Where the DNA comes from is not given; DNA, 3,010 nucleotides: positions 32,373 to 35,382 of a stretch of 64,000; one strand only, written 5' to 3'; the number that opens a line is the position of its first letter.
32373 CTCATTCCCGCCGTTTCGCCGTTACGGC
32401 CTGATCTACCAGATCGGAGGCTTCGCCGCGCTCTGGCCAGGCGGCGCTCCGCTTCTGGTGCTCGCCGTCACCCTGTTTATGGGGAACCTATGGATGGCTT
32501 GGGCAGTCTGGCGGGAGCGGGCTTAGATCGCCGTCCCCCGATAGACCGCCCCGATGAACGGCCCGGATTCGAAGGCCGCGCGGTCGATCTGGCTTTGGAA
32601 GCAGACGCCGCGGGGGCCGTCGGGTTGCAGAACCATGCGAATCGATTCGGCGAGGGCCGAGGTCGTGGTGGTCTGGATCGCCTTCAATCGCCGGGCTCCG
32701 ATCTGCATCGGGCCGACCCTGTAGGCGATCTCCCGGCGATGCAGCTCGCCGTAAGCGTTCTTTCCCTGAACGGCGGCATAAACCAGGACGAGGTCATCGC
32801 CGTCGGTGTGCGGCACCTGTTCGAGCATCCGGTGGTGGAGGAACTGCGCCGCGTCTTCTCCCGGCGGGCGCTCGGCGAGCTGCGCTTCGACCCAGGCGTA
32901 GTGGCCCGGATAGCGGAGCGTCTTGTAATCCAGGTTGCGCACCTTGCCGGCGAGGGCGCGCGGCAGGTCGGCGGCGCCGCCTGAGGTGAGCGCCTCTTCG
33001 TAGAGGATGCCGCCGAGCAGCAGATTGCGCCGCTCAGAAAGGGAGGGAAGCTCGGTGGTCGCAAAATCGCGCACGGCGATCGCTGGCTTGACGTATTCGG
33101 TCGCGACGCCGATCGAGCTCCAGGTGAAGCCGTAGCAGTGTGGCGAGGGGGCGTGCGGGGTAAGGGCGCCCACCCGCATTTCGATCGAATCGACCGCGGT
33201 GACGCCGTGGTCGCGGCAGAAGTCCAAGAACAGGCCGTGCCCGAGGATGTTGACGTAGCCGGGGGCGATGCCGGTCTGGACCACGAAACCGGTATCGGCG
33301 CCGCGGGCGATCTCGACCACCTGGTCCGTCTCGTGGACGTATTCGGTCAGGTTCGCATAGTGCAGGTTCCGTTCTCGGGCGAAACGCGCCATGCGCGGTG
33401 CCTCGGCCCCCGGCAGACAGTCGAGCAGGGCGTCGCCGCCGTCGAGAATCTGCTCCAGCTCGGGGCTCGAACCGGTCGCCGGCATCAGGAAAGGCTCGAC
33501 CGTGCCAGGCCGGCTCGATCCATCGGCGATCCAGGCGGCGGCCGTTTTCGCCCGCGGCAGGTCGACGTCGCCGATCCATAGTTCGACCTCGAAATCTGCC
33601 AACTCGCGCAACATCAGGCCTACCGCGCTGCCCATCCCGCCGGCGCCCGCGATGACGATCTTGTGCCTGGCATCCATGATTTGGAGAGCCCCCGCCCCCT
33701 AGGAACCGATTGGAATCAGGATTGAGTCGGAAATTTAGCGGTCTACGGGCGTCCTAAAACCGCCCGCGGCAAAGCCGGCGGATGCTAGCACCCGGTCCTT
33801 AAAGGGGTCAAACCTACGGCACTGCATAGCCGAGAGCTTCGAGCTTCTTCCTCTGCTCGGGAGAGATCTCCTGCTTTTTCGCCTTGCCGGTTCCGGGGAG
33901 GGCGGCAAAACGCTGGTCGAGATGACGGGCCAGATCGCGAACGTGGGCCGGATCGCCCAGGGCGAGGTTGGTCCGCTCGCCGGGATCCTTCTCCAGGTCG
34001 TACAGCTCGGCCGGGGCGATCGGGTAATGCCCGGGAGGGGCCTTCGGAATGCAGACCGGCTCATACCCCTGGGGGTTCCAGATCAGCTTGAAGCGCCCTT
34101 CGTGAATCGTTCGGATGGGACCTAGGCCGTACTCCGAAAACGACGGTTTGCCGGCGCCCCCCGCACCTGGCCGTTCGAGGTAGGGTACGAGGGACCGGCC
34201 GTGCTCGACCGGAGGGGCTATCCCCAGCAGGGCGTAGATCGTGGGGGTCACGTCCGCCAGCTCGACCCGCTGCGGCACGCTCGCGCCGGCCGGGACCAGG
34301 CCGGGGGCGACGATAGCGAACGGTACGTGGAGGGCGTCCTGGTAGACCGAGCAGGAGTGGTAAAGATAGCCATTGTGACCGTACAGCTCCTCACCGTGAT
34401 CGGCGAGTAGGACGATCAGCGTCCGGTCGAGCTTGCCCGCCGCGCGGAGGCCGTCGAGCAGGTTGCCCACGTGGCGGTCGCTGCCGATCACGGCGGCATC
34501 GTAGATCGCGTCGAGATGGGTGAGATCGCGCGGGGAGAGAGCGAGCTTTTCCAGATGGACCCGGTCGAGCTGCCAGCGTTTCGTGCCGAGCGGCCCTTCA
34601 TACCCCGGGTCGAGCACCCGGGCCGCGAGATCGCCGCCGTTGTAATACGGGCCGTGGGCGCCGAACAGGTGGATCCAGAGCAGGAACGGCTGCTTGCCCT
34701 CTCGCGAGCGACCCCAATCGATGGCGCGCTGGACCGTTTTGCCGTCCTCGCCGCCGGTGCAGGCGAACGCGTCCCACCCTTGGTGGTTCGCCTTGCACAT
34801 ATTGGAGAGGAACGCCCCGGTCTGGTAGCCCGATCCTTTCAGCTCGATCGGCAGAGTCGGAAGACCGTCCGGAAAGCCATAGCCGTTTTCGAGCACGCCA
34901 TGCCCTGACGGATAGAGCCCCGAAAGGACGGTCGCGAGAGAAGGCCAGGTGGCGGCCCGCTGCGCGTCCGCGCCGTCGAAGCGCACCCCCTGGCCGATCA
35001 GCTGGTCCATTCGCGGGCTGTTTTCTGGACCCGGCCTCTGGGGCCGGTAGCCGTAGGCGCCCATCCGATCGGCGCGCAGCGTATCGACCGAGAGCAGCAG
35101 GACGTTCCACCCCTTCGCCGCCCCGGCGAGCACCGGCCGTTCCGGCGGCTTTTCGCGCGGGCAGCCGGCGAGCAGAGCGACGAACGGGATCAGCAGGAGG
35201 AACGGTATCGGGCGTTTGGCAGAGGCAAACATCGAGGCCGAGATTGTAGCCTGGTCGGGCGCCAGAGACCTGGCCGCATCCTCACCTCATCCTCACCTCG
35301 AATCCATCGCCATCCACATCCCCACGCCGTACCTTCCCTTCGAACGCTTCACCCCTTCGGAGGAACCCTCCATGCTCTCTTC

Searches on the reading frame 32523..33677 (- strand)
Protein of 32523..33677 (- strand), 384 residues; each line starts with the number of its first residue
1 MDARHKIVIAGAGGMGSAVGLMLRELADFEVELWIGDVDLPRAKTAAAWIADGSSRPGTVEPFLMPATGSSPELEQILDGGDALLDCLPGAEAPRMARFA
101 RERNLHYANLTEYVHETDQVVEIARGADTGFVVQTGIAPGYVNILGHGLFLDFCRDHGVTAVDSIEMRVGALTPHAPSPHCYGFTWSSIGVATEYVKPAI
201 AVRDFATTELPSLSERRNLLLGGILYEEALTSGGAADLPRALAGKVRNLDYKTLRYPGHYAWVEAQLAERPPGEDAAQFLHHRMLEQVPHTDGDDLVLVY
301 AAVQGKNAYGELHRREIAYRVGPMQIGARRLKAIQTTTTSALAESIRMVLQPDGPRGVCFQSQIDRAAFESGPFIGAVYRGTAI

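Call 45: search_protein_families(library=ncbifam, proteins=[window:32523-33677:-], max_evalue=1e-10)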
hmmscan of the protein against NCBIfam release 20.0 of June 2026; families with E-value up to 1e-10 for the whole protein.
window:32523-33677:- (384 aa): 0 families

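Call 72: search_protein_families(library=pfam, proteins=[window:32523-33677:-], max_evalue=0.0001)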
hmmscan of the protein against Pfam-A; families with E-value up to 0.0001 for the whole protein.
window:32523-33677:- (384 aa): 2 families
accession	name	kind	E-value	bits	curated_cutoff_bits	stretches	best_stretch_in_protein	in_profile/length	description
PF03435.24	Sacchrp_dh_NADP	-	4.7e-09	37.1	25.1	1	7-118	1-112/129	Saccharopine dehydrogenase NADP binding domain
PF16653.10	Sacchrp_dh_C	-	8.3e-09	36.4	31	1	136-351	1-233/265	Saccharopine dehydrogenase C-terminal domain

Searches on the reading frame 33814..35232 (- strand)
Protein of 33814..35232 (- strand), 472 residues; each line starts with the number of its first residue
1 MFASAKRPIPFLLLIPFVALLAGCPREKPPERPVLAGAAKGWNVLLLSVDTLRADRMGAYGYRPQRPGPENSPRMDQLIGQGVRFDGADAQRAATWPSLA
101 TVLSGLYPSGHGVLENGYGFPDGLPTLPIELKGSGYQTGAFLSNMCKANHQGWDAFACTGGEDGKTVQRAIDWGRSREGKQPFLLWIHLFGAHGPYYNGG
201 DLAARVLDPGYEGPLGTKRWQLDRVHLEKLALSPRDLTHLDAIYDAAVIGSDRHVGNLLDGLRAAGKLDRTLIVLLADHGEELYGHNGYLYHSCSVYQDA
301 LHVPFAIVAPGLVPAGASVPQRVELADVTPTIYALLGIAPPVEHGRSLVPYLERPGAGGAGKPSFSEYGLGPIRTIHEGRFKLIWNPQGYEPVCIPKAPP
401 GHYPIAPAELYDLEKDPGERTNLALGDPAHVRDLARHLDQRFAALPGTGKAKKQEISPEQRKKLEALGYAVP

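Call 45: search_protein_families(library=ncbifam, proteins=[window:33814-35232:-], max_evalue=1e-10)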
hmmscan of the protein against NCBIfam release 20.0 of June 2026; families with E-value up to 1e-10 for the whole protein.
window:33814-35232:- (472 aa): 4 families
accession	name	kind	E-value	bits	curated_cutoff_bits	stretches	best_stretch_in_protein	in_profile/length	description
TIGR03417.1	chol_sulfatase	equivalog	4.2e-27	95.2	433.45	1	228-439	239-434/500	choline-sulfatase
NF010322.0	PRK13759.1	equivalog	2.7e-26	92.1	481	1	166-352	185-380/486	arylsulfatase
NF045661.1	HdlasePehA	equivalog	2.1e-23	82.8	900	1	232-436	272-476/506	phosphoric/sulfuric ester hydrolase PehA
NF052527.1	Mn_arylsulf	exception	5e-12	45.5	850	0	229-386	252-410/479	manganese-dependent arylsulfatase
